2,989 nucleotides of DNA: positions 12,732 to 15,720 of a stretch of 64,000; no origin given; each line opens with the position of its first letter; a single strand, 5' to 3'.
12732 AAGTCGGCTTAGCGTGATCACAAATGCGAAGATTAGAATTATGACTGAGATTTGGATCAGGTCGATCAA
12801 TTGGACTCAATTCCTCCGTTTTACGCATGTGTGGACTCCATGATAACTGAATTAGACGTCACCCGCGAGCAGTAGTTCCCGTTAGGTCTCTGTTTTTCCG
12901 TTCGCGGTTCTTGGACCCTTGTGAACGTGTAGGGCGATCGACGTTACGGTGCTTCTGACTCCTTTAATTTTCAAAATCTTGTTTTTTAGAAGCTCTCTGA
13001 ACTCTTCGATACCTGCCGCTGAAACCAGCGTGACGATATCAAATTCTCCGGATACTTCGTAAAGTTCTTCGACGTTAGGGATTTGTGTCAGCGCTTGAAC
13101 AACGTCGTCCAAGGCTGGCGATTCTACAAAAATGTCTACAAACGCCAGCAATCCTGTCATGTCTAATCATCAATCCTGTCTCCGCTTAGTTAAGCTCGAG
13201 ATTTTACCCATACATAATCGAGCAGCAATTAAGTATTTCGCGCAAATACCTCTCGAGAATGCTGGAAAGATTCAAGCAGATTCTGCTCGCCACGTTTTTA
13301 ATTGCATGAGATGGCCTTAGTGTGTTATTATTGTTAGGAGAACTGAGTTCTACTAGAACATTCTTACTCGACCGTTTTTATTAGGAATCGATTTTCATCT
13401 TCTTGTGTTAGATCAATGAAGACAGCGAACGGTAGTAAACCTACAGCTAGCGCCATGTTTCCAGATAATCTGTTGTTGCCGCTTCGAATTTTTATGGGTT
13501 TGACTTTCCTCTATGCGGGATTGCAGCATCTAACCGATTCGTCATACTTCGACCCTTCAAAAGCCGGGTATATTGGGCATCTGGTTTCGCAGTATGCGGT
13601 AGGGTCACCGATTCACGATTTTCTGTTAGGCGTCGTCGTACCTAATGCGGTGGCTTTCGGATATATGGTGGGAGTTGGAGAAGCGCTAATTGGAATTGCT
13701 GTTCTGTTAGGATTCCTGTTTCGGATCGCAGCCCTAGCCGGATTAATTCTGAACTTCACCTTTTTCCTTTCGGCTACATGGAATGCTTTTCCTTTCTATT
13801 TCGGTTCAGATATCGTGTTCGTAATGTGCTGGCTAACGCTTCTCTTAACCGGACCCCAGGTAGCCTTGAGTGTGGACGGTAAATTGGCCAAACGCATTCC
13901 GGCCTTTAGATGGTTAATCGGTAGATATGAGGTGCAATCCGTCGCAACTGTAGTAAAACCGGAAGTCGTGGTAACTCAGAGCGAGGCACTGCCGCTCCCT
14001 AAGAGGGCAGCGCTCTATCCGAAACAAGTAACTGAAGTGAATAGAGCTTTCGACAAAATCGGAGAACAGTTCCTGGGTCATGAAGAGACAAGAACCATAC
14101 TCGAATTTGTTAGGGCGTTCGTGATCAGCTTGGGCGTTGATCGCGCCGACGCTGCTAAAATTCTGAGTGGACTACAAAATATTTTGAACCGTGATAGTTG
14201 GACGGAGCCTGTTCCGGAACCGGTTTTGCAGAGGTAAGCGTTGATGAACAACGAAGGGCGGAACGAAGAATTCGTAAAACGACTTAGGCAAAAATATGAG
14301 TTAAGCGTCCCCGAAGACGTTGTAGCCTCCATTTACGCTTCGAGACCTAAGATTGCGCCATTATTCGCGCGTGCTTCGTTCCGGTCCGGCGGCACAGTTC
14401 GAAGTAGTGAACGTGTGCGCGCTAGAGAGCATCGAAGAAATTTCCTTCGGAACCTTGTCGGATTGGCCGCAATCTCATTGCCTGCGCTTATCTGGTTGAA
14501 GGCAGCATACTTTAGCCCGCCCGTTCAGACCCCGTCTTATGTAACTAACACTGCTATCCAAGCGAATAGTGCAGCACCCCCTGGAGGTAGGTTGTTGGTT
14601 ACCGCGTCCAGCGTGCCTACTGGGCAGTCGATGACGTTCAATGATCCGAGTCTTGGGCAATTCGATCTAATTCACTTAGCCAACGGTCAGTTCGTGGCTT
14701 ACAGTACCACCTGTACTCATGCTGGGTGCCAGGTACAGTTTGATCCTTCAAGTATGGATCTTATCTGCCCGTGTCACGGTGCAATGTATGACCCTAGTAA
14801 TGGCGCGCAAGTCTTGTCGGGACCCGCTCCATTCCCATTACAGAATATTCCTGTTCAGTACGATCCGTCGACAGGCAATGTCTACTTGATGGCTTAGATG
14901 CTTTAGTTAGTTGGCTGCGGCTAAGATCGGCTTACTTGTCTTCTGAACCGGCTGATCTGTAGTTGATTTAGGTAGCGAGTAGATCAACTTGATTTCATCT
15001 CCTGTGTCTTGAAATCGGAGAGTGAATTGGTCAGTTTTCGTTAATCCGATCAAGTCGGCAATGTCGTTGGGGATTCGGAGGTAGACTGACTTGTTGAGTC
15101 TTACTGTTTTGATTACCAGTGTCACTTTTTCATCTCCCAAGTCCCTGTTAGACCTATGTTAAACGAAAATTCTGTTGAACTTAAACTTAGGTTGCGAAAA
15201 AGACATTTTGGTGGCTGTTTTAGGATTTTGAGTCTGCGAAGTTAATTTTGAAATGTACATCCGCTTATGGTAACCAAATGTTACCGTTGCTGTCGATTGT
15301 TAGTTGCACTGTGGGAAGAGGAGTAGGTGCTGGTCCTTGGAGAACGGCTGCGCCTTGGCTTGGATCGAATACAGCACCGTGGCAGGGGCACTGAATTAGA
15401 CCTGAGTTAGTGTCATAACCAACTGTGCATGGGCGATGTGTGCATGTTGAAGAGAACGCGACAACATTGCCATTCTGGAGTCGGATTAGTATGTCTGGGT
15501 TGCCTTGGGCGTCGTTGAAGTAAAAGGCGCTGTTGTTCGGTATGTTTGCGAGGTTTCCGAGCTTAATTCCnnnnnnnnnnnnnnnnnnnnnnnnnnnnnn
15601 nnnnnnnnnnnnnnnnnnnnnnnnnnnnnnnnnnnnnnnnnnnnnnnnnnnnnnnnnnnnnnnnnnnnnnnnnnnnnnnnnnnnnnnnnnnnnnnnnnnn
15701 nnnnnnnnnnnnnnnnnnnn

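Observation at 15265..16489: Hidden Rieske domain fused to a di-haem-type membrane domain: an unusual single-gene cytochrome-b-like::Rieske architecture, frame-disrupted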

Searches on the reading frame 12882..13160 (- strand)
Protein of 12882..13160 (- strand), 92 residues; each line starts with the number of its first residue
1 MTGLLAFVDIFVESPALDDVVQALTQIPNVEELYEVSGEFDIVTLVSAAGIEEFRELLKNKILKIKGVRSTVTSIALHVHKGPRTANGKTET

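Call 5: search_protein_families(library=pfam, max_evalue=0.1, proteins=[window:12882-13160:-])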
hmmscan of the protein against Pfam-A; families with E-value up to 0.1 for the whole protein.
window:12882-13160:- (92 aa): 4 families
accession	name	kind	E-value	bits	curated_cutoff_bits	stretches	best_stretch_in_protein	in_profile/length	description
PF01037.27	AsnC_trans_reg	-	1.4e-18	67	25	1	8-78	1-72/73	Lrp/AsnC ligand binding domain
PF22482.2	AsnC_trans_reg_3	-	5.5e-08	33.3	24.4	1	7-82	6-88/95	PF0864 C-terminal dimeric alpha+beta barrel domain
PF07194.16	P2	-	0.0033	17.9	23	1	16-69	25-78/81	P2 response regulator binding domain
PF03927.19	NapD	-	0.056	14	28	1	15-71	13-67/76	NapD protein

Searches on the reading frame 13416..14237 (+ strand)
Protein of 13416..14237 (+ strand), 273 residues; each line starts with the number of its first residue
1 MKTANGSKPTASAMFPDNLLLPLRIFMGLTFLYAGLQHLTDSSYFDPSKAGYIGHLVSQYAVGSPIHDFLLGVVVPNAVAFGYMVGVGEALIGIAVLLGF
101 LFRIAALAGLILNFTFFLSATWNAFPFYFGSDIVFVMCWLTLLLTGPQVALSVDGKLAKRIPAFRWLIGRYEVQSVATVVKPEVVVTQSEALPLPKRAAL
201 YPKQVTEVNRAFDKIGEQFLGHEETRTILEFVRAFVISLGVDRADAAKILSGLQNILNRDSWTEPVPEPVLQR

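Call 5: search_protein_families(library=pfam, max_evalue=0.1, proteins=[window:13416-14237:+])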
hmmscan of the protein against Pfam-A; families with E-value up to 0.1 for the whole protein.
window:13416-14237:+ (273 aa): 4 families
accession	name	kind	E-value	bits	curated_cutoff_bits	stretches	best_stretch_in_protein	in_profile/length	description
PF04173.18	DoxD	-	1.6e-19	70.9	22.7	1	20-162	2-149/167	TQO small subunit DoxD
PF07681.17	DoxX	-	4.4e-09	37.3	23.6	1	19-114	1-77/85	DoxX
PF04224.18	DUF417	-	0.027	14.5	27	0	80-119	85-124/175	Protein of unknown function, DUF417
PF07291.16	MauE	-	0.036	14.8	27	0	19-123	4-92/128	Methylamine utilisation protein MauE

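Call 6: search_protein_families(library=ncbifam, max_evalue=0.1, proteins=[window:13416-14237:+])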
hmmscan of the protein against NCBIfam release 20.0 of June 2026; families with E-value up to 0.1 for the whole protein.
window:13416-14237:+ (273 aa): 1 family
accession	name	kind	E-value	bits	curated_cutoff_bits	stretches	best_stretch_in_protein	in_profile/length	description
NF041179.1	TQO_large_DoxD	equivalog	2.5e-05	24.3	300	1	14-123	11-123/181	thiosulfate:quinone oxidoreductase large subunit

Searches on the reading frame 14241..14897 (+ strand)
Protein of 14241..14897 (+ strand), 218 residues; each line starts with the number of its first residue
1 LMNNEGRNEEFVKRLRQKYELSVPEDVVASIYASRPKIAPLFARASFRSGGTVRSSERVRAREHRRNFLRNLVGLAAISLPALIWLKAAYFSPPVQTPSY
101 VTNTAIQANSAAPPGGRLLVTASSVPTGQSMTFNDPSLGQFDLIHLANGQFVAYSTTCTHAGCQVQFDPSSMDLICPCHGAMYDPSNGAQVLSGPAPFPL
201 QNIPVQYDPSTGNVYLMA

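Call 5: search_protein_families(library=pfam, max_evalue=0.1, proteins=[window:14241-14897:+])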
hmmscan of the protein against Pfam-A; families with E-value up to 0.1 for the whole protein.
window:14241-14897:+ (218 aa): 2 families
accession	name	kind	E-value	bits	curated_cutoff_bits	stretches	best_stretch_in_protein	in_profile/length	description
PF00355.32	Rieske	-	1.1e-09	38.5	20.3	1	143-203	28-87/88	Rieske [2Fe-2S] domain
PF25471.1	TM_PetC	-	0.098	12.9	37.1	0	65-95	9-40/48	Iron-sulfur subunit PetC transmembrane anchor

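Call 6: search_protein_families(library=ncbifam, max_evalue=0.1, proteins=[window:14241-14897:+])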
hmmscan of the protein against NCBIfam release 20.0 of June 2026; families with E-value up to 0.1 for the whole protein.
window:14241-14897:+ (218 aa): 7 families
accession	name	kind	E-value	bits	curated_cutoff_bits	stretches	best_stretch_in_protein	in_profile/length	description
TIGR02694.1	arsenite_ox_S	equivalog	1.1e-12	48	95.65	1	148-215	48-114/129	arsenate reductase (azurin) small subunit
NF050121.1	bc1_QcrA_actin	exception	1.3e-12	47.9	275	1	149-209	238-299/319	cytochrome bc1 complex Rieske iron-sulfur subunit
NF045928.1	Cytb6fFeSPetC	equivalog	7.7e-12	44.9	250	1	154-205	104-153/179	cytochrome b6-f complex iron-sulfur subunit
NF010001.0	PRK13474.1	subfamily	3.1e-11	42.9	154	1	155-206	104-153/178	cytochrome b6-f complex iron-sulfur subunit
TIGR03171.1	soxL2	equivalog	3.9e-10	39.2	582.1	1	175-216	234-275/321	Rieske iron-sulfur protein SoxL2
TIGR01416.1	Rieske_proteo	equivalog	1e-08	35.4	97.4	1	148-205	106-164/176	ubiquinol-cytochrome c reductase iron-sulfur subunit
NF041174.1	SDX_Thmprot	equivalog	0.00016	21.8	170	1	144-191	29-77/109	sulredoxin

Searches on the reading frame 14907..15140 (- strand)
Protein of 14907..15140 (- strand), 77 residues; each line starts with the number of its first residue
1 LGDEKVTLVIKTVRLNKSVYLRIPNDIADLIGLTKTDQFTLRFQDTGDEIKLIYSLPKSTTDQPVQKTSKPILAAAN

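Call 5: search_protein_families(library=pfam, max_evalue=0.1, proteins=[window:14907-15140:-])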
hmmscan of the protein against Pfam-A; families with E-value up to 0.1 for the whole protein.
window:14907-15140:- (77 aa): 1 family
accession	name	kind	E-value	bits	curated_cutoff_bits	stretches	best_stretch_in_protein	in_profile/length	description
PF04014.23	MazE_antitoxin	-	0.02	15.3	24.7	1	13-52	2-40/48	Antidote-toxin recognition MazE, bacterial antitoxin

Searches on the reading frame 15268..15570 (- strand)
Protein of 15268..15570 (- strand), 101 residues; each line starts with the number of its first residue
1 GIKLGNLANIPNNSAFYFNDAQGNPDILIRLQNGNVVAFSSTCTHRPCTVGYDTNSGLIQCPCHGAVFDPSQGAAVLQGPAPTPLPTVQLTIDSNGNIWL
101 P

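Call 60: find_homologous_proteins(query=window:15268-15570:-, max_evalue=0.00001)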
Query seq(101 aa) (101 aa): 185 proteins with E <= 0.00001 among 205 candidates; the best 120 are listed.
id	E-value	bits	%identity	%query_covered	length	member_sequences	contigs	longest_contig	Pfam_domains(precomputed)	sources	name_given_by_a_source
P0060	1.1e-25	108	48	97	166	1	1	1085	PF00355.33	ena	-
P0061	3.9e-25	106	58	82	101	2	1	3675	PF00355.33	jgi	-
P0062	6.1e-25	105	48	99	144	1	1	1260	PF00355.33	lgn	-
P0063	9.4e-25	105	50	97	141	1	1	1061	PF00355.33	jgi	jgi:thiosulfate dehydrogenase [quinone] large subunit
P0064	1.0e-24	105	51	97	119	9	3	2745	PF00355.33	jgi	jgi:thiosulfate dehydrogenase [quinone] large subunit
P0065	1.0e-23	101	49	96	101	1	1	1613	PF00355.33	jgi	jgi:thiosulfate dehydrogenase [quinone] large subunit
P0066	1.6e-23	101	55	83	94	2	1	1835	PF00355.33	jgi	jgi:thiosulfate dehydrogenase (quinone) large subunit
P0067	3.5e-23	100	54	85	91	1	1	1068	PF00355.33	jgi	jgi:thiosulfate dehydrogenase [quinone] large subunit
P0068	4.5e-23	99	52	88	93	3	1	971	PF00355.33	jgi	jgi:thiosulfate dehydrogenase [quinone] large subunit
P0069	1.4e-22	98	48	97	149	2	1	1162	PF00355.33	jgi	jgi:Rieske Fe-S protein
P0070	1.5e-22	98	55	76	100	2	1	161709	PF00355.33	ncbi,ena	-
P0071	1.9e-22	97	48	94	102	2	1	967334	PF00355.33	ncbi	-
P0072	2.0e-22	97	51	84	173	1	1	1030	PF00355.33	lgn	-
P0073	2.4e-22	97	54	88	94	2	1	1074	PF00355.33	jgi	jgi:thiosulfate dehydrogenase [quinone] large subunit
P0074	2.7e-22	97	51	92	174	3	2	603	PF00355.33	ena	-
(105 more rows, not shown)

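Call 61: search_solved_structures(query=window:15268-15570:-, max_evalue=0.001, show_alignments=3)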
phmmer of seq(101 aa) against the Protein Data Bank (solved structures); distinct sequences matched with E-value up to 0.001: 62 (the best 60 are shown).
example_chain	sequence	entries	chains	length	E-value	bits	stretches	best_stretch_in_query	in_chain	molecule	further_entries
8hn2_A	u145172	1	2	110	1.3e-12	51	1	4-94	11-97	Cytochrome b6-f complex iron-sulfur subunit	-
8r3a_B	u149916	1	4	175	2.8e-12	50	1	33-99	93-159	Arsenite oxidase small subunit AioB Rieske [2Fe-2S] cluster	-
3fou_A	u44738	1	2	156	1.7e-11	47.5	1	25-93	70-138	Quinol-cytochrome c reductase, Rieske iron-sulfur subunit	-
1nyk_A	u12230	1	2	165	1.9e-11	47.3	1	25-93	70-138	Rieske iron-sulfur protein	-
5cxm_A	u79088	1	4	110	2.2e-11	47.1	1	3-95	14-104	Cytochrome b6/f complex iron-sulfur subunit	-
9rk4_A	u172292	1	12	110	2.8e-10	43.5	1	35-98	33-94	Similar to the Rieske Protein II of bc1 complex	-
8cgs_B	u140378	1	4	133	2.8e-10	43.5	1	33-94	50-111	AioB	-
8cff_B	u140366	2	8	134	2.9e-10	43.5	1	33-94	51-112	Arsenite oxidase subunit AioB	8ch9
1g8j_B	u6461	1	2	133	4e-10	43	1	34-94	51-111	ARSENITE OXIDASE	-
1g8k_B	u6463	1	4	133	4.4e-10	42.9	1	34-94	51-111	ARSENITE OXIDASE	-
1jm1_A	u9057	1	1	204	7.3e-10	42.2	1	32-98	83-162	Rieske iron-sulfur protein soxF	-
5nqd_B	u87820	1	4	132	1.4e-09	41.3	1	33-99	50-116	Arsenite oxidase small subunit AioB Rieske [2Fe-2S] cluster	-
8ed4_B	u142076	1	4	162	2.4e-09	40.6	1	33-99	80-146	AroB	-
9rk3_A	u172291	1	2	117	2.8e-09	40.3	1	33-98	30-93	Similar to Rieske 2Fe-2S iron sulfur protein (Cytochrome b6-F complex)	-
4aay_B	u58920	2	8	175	4.7e-09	39.6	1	33-99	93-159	AROB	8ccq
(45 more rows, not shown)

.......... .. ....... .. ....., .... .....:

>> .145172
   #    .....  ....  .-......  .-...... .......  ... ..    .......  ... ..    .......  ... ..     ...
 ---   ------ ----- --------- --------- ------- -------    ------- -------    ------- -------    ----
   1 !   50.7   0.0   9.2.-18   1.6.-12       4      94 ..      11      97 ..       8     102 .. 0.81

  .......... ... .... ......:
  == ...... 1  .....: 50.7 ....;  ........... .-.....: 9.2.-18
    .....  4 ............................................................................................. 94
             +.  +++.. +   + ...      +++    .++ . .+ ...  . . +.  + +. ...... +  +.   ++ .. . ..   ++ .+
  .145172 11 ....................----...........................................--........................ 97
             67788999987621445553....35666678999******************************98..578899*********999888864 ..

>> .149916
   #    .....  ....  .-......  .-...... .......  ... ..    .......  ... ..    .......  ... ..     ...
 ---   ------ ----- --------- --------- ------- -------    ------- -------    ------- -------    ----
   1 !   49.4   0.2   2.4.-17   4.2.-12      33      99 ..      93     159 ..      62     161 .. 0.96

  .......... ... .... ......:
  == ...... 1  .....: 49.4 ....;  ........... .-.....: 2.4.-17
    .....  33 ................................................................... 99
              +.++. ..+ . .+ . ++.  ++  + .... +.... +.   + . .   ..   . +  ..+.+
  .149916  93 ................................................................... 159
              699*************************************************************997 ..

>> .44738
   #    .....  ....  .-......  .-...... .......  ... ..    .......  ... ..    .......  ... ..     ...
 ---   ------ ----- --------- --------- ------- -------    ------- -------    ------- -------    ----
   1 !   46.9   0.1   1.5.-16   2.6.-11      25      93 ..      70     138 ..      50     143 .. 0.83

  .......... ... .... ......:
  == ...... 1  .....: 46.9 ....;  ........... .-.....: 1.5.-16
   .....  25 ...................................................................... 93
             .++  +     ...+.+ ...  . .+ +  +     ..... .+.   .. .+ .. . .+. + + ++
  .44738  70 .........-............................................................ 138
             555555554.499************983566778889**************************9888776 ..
